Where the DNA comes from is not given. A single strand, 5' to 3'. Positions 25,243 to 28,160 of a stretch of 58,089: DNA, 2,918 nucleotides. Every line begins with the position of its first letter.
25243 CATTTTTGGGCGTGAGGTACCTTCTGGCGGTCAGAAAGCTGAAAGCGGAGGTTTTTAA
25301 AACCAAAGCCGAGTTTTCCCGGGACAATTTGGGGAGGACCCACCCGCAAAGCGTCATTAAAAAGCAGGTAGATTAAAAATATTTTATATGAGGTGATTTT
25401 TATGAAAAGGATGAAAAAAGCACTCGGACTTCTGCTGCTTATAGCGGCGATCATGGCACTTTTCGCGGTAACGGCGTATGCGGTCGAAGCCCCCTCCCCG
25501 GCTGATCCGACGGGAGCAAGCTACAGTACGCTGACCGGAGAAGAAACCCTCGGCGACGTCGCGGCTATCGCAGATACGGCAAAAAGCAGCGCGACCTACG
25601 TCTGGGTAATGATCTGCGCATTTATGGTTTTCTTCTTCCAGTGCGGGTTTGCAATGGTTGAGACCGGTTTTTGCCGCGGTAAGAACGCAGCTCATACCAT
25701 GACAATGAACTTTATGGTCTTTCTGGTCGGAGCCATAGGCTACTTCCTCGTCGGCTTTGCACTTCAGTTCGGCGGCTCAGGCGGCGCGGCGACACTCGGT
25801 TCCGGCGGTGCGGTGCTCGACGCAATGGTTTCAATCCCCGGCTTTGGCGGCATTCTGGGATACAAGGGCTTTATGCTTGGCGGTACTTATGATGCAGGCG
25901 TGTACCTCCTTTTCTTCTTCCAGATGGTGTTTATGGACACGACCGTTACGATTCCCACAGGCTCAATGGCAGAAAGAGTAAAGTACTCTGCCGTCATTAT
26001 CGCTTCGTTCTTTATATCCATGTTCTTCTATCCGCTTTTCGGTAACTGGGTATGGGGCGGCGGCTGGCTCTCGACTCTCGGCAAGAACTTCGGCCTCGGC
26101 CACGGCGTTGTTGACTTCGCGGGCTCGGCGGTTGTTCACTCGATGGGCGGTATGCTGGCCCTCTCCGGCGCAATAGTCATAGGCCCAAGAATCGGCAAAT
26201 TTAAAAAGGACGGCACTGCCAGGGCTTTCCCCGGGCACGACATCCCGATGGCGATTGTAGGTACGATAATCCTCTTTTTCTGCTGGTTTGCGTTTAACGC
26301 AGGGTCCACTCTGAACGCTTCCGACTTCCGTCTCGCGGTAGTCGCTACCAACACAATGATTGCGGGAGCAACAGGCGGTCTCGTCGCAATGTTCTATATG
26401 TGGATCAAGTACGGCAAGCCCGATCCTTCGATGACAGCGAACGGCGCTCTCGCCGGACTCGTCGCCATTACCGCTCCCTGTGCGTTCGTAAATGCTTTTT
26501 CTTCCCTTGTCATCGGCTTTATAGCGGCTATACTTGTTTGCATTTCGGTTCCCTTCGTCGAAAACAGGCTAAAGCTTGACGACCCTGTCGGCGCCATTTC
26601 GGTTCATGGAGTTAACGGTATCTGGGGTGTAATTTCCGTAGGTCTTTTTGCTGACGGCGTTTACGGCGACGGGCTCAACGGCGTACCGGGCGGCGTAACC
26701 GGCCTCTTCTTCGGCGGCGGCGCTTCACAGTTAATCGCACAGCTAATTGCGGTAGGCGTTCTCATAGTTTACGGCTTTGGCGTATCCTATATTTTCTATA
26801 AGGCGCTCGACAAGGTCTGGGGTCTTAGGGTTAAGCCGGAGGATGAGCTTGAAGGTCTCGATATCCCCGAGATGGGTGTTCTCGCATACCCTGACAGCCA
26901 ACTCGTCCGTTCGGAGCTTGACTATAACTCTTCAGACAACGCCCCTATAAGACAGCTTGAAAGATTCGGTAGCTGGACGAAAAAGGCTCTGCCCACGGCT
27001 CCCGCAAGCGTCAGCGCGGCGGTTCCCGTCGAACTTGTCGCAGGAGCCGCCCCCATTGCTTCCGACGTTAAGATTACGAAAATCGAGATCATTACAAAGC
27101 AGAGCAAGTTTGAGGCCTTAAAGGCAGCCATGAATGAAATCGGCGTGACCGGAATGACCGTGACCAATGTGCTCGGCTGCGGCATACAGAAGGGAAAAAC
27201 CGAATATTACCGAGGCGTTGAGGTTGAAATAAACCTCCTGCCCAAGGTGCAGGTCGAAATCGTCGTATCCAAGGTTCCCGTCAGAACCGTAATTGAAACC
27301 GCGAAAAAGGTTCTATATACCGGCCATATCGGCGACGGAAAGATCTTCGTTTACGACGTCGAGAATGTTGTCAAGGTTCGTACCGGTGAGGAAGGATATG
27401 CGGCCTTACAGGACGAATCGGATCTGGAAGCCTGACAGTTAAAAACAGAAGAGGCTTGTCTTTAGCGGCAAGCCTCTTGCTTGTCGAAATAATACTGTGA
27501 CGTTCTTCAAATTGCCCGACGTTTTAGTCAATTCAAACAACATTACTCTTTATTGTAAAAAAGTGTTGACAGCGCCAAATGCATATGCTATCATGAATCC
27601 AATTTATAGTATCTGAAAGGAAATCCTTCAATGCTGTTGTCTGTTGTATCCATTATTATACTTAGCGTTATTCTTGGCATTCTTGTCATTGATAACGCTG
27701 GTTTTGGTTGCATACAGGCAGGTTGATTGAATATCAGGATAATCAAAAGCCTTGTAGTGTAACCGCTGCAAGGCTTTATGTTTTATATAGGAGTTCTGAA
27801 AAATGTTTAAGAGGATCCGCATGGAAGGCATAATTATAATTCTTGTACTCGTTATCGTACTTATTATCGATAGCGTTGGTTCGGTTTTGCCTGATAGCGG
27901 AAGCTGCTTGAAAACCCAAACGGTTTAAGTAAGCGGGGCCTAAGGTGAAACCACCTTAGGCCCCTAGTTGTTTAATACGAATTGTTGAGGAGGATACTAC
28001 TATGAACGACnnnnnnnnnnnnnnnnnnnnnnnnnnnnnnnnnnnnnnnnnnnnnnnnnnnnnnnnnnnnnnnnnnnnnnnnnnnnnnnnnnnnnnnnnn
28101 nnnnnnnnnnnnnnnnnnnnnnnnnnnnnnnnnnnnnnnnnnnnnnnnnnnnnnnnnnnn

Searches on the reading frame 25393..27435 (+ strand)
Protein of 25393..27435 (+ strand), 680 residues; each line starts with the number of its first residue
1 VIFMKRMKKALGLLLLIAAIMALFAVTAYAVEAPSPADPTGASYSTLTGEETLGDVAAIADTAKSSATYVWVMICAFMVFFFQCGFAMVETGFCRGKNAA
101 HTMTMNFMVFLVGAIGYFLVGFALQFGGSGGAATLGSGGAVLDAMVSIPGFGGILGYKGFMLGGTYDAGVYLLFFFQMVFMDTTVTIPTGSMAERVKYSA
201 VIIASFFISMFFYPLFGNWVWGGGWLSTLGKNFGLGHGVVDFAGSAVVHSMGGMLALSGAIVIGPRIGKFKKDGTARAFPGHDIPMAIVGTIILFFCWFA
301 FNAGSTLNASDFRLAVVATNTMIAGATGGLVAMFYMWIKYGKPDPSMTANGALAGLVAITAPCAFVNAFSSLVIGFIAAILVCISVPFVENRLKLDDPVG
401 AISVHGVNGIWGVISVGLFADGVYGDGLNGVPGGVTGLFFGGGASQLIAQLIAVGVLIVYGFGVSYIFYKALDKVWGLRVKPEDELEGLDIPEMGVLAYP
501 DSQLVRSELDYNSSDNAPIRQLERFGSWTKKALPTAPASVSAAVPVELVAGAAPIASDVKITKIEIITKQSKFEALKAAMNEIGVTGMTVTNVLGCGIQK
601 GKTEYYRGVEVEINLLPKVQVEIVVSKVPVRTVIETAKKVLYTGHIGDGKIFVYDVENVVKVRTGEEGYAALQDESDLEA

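Call 5: search_protein_families(library=pfam, proteins=[window:25393-27435:+])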
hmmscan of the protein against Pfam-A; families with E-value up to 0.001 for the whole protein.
window:25393-27435:+ (680 aa): 2 families
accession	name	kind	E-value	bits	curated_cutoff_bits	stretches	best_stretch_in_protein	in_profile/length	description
PF00909.26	Ammonium_transp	-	8.2e-110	367.7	23.2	1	70-499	1-399/399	Ammonium Transporter Family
PF00543.27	P-II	-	2.3e-24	86.1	25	1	562-666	2-102/102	Nitrogen regulatory protein P-II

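Call 13: find_related_loci(query=window:25393-27435:+, collection=genome_contigs, flank=3000)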
Query window:25393-27435:+ (680 aa) in genome_contigs; peptide patterns used: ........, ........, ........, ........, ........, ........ (x = any residue, [..] = any of these).
599 stretches matched a pattern (row limit reached: there are more); 578 encode a relative of the query (tblastn E <= 1e-3); the best 80 are kept; 80 distinct loci.
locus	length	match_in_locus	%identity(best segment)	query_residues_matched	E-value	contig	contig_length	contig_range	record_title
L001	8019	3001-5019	81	4-677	0e+0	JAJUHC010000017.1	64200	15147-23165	MAG: Clostridiales bacterium isolate bin54 k141_636932_length_64200_cov_78.2549, whole genome shotgun sequence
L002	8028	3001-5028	80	4-680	0e+0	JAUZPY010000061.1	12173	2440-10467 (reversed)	MAG: Bacillota bacterium isolate bin175(16d) MBHDOGIH_61, whole genome shotgun sequence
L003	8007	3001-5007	81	4-676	0e+0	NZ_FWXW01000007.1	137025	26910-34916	Papillibacter cinnamivorans DSM 12816, whole genome shotgun sequence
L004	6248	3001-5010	79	4-674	0e+0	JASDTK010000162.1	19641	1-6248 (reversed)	MAG: Oscillospiraceae bacterium isolate P24860_112_MAG_67 P24860_112_S10_metaspades_3025_length_19641_cov_4, whole genom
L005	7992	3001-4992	80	13-674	0e+0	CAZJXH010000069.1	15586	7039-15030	MAG TPA_asm: uncultured Oscillospiraceae bacterium isolate SRP302447_co2_281 genome assembly, contig: NODE_10497_length_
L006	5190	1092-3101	76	4-674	0e+0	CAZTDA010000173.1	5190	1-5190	MAG TPA_asm: uncultured Eubacteriales bacterium isolate SRP220891_co1_162 genome assembly, contig: NODE_32075_length_519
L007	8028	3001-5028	80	1-674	0e+0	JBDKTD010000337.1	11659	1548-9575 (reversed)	MAG: Clostridiaceae bacterium isolate 6_bin.143_R2 c_000001215529, whole genome shotgun sequence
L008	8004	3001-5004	81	4-674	0e+0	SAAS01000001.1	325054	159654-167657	MAG: Clostridia bacterium isolate INTA.CYC.057 contig-100_3, whole genome shotgun sequence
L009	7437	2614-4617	78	2-674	0e+0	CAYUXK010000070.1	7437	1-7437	MAG TPA_asm: uncultured Clostridium sp. isolate SRP192927_co4_1110 genome assembly, contig: NODE_26370_length_7437_cov_1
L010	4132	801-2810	79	7-674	0e+0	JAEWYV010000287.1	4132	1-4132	MAG: Bacillota bacterium isolate OH_SFB_182 k127_795784, whole genome shotgun sequence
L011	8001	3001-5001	80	4-674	0e+0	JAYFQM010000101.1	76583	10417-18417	MAG: Oscillospiraceae bacterium isolate CA_188_R1 c_CA_000000006117, whole genome shotgun sequence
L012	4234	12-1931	83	38-676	0e+0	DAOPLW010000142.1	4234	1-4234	MAG TPA_asm: Oscillospiraceae bacterium isolate AMR_MDS_3215 NODE_22915_length_4234_cov_5.097870, whole genome shotgun s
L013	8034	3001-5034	79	4-675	0e+0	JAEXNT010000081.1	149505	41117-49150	MAG: Bacillota bacterium isolate OH_HBrB_109 k127_1353162, whole genome shotgun sequence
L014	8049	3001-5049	77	5-679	0e+0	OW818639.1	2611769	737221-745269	metagenome genome assembly, chromosome: 1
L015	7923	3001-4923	80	37-677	0e+0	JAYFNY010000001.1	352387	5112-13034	MAG: Eubacteriales bacterium isolate 5C_59 c_5C_000000004683, whole genome shotgun sequence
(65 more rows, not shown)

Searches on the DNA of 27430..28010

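Call 61: search_rna_families(source=window, start=27430, end=28010, threshold=evalue, max_evalue=1)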
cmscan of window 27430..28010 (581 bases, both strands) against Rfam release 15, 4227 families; matches with E-value up to 1: 3.
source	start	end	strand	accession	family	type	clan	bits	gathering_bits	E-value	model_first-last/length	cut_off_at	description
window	27709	27785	+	RF04312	trpB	Cis-reg;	-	24.9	59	0.35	1-107/107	no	trpB ncRNA motif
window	27726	27777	+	RF01822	RsaJ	Gene; sRNA;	-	21.3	100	0.0075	234-287/287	no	RNA Staph. aureus A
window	27654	27783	+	RF01859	Phe_leader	Cis-reg; leader;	-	21.3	55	0.44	1-125/125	no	Phenylalanine leader peptide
